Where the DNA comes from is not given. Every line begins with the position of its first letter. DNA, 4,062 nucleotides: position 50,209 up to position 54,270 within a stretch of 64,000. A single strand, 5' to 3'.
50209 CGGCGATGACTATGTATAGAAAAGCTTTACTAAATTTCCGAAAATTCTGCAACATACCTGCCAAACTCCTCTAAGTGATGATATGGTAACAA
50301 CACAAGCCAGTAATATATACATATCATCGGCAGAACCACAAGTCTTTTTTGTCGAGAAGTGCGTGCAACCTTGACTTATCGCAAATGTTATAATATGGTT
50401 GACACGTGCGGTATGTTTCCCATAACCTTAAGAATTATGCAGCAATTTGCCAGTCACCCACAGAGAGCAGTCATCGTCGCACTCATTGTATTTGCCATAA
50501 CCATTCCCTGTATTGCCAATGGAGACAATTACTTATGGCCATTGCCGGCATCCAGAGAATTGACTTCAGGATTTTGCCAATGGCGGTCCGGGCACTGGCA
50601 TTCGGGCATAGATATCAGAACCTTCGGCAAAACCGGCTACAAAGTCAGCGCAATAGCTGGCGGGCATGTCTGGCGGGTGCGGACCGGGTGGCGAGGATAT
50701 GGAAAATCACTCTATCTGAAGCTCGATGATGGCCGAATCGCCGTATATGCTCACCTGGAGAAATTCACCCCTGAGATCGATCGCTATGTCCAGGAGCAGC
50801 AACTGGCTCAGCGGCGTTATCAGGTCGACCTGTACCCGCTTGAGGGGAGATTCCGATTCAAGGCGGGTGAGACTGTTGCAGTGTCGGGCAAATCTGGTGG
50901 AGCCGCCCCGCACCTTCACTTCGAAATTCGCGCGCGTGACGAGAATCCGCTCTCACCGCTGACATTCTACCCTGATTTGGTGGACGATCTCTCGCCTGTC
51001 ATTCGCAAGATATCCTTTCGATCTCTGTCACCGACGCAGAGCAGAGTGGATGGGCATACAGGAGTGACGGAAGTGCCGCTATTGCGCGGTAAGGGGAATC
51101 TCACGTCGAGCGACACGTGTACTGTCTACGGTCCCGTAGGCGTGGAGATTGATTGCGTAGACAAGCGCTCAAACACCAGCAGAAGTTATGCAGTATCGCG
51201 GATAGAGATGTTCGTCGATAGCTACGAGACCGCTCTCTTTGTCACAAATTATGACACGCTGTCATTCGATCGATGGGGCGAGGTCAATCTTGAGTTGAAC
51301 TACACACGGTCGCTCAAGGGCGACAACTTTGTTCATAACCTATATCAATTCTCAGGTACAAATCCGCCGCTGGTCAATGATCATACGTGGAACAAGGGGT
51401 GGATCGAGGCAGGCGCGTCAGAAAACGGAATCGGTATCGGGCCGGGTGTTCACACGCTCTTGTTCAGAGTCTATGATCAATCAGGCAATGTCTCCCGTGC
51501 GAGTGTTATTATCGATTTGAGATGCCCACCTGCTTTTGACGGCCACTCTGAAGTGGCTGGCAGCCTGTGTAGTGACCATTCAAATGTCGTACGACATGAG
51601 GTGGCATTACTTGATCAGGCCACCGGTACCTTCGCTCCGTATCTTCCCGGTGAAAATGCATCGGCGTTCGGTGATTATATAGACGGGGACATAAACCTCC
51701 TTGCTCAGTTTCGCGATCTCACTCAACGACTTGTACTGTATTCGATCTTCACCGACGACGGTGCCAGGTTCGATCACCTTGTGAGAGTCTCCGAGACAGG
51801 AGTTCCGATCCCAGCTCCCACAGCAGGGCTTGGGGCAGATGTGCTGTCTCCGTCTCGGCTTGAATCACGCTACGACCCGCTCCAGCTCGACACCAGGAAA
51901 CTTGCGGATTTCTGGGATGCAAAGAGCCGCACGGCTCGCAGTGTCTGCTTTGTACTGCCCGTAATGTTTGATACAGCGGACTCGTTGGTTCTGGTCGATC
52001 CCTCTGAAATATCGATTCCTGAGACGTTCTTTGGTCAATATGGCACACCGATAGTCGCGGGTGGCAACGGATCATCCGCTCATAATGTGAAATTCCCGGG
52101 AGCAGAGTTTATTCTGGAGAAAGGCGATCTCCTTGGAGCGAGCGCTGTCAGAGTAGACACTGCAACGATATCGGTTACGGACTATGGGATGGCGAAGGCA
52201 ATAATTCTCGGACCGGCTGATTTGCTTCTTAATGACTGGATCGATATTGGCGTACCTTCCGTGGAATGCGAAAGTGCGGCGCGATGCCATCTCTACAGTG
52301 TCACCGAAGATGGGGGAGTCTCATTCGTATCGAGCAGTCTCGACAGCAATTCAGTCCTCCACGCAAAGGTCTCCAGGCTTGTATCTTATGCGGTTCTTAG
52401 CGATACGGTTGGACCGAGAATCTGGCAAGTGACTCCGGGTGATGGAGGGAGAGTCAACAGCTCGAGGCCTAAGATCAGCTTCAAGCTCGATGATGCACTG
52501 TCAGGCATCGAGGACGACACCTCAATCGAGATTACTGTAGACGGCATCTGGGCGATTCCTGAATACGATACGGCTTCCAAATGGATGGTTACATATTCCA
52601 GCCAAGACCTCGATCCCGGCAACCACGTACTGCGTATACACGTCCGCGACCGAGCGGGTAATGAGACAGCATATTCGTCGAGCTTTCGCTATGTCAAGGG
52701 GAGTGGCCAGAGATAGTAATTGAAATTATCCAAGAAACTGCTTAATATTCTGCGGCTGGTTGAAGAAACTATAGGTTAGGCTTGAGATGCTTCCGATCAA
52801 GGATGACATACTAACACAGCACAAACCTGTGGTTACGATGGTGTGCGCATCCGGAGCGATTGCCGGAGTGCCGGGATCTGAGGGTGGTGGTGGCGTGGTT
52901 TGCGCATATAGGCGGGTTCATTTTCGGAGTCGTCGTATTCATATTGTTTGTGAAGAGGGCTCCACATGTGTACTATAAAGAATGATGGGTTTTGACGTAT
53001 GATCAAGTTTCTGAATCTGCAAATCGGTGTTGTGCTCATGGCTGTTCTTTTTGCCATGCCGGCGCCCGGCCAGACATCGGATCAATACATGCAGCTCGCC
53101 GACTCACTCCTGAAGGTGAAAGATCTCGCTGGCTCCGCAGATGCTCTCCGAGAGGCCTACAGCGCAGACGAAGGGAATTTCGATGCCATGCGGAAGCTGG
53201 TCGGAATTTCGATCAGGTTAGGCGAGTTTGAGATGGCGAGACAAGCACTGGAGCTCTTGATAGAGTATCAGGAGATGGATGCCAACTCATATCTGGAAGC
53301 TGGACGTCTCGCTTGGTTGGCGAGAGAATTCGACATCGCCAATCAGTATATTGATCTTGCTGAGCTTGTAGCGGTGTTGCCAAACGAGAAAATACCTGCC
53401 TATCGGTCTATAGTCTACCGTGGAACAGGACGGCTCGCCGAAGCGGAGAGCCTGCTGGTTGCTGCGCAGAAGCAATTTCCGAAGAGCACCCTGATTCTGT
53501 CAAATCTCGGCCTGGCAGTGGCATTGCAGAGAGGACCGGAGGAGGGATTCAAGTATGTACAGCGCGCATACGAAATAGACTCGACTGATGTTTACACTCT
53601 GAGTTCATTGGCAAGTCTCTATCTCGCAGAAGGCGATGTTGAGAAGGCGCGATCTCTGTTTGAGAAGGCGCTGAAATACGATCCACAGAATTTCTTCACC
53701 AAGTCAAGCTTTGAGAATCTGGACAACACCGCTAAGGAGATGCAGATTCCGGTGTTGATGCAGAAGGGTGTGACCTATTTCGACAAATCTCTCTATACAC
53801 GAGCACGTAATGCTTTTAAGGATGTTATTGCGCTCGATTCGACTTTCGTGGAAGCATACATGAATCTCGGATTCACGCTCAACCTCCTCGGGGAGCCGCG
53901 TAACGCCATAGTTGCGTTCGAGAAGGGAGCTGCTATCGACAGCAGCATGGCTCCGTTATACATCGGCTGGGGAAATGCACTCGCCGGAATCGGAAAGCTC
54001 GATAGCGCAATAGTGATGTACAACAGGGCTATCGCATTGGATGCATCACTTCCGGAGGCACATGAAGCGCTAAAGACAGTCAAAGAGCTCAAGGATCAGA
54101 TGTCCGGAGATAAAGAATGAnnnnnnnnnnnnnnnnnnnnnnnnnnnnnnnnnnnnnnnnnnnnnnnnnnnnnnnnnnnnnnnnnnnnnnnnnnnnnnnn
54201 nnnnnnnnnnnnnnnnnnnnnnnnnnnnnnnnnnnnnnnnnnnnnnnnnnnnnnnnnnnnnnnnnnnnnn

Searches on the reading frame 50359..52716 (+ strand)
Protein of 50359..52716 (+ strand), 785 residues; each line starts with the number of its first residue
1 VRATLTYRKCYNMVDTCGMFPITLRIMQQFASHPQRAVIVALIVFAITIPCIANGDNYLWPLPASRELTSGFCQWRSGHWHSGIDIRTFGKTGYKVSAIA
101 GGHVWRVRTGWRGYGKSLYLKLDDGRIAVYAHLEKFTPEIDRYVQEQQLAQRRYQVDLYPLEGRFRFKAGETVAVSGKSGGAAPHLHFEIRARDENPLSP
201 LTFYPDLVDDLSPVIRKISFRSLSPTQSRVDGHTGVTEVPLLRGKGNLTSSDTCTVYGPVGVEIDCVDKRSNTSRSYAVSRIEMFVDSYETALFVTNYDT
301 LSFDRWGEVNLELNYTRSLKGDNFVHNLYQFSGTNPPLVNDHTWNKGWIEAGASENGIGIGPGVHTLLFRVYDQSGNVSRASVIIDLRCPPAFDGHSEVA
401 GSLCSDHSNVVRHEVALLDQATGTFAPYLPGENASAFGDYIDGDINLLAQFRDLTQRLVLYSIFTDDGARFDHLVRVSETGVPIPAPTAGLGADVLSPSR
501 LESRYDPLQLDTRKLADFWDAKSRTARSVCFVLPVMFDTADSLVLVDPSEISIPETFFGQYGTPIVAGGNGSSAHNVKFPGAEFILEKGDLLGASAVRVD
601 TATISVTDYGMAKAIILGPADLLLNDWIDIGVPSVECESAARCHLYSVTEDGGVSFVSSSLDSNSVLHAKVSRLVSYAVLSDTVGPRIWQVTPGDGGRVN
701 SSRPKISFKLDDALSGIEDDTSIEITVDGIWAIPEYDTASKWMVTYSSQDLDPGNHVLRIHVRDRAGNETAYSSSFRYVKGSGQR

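Call 35: search_protein_families(library=pfam, proteins=[window:50359-52716:+], max_evalue=0.0001)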
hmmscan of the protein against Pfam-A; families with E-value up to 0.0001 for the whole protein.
window:50359-52716:+ (785 aa): 2 families
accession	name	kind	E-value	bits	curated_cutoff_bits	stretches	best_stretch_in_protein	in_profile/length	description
PF01551.29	Peptidase_M23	-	3.2e-13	50.1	28.7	1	81-148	3-67/96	Peptidase family M23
PF19077.6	Big_13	-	1e-06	29.6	27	0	718-773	38-94/102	Bacterial Ig-like domain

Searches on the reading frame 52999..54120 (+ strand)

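Call 35: search_protein_families(library=pfam, proteins=[window:52999-54120:+], max_evalue=0.0001)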
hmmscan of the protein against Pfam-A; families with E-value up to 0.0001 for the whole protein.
window:52999-54120:+ (373 aa): 14 families
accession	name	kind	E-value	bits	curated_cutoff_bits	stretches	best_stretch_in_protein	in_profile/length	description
PF07719.23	TPR_2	-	1.6e-23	81.2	27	1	200-231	3-34/34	Tetratricopeptide repeat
PF00515.34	TPR_1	-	1.4e-22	78.9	27.8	0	199-231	2-34/34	Tetratricopeptide repeat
PF13181.12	TPR_8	-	6.1e-20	70.1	25.7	1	203-231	6-34/34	Tetratricopeptide repeat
PF13414.12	TPR_11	-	7.4e-20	70.8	26.8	1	325-358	1-34/42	TPR repeat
PF14559.12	TPR_19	-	9e-19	68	25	0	37-94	1-58/68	Tetratricopeptide repeat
PF13432.12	TPR_16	-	1.3e-17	64.4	32.7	0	139-197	6-64/65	Tetratricopeptide repeat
PF13428.12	TPR_14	-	3.7e-16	58.5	23.5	0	204-229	7-32/44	Tetratricopeptide repeat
PF13431.12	TPR_17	-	4.1e-12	45.8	24.4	0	273-303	2-32/34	Tetratricopeptide repeat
PF13424.12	TPR_12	-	1.7e-11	44.6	30.1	1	166-227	5-74/77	Tetratricopeptide repeat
PF13374.12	TPR_10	-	8.5e-09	35.6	27.5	0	200-225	4-29/42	Tetratricopeptide repeat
PF13174.12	TPR_6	-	4.4e-08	33.7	26.3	0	204-230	6-32/33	Tetratricopeptide repeat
PF13176.12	TPR_7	-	1e-07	31.9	27.9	1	200-231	1-34/36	Tetratricopeptide repeat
PF23914.1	TPR_CcmH_CycH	-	3.6e-05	24.1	42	0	178-232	64-121/158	Cytochrome c-type biogenesis protein H TPR domain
PF07721.20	TPR_4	-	5.7e-05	23.8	27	0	200-222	3-25/26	Tetratricopeptide repeat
